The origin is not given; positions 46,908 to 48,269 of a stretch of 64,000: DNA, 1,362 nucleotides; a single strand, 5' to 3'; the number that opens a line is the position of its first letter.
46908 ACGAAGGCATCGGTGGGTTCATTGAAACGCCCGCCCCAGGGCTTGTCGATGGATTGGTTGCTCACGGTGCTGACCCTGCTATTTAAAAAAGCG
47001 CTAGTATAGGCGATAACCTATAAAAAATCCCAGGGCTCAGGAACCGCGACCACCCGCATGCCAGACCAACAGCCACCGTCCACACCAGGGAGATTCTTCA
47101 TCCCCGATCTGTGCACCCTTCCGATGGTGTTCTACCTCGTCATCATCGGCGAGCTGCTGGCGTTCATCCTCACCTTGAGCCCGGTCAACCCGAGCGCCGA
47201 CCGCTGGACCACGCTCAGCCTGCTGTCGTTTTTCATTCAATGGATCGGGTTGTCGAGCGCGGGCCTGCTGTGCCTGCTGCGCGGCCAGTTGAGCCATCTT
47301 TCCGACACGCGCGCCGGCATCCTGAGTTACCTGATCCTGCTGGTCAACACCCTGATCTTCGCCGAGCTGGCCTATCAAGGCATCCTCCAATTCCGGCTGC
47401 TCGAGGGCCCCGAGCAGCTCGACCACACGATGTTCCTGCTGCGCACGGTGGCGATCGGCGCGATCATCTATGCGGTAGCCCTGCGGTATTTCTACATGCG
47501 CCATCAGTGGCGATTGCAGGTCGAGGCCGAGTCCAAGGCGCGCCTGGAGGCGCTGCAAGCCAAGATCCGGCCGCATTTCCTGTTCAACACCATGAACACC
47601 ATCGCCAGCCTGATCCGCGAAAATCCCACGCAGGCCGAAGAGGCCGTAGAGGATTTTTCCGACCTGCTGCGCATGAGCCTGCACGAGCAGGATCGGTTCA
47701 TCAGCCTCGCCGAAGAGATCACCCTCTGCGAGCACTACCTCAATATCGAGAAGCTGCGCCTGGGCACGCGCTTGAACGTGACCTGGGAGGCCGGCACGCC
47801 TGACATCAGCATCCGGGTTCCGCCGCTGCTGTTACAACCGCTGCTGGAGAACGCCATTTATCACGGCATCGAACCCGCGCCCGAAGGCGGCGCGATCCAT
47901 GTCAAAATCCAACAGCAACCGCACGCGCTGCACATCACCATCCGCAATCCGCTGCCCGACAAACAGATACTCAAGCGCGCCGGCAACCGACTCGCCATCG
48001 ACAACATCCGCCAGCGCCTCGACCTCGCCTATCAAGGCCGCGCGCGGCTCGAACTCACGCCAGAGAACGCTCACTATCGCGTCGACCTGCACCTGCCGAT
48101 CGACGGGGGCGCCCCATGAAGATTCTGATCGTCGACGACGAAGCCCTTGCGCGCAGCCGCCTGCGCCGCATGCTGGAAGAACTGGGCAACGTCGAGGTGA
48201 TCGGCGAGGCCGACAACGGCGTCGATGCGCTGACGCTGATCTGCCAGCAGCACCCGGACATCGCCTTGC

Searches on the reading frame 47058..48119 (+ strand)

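Call 94: search_protein_families(library=pfam, proteins=[window:47058-48119:+], max_evalue=0.001)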
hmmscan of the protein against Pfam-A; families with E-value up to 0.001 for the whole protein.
window:47058-48119:+ (353 aa): 1 family
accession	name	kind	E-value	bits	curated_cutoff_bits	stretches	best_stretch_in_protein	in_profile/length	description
PF06580.19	His_kinase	-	6.4e-27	94.1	25.2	1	161-239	1-81/81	Histidine kinase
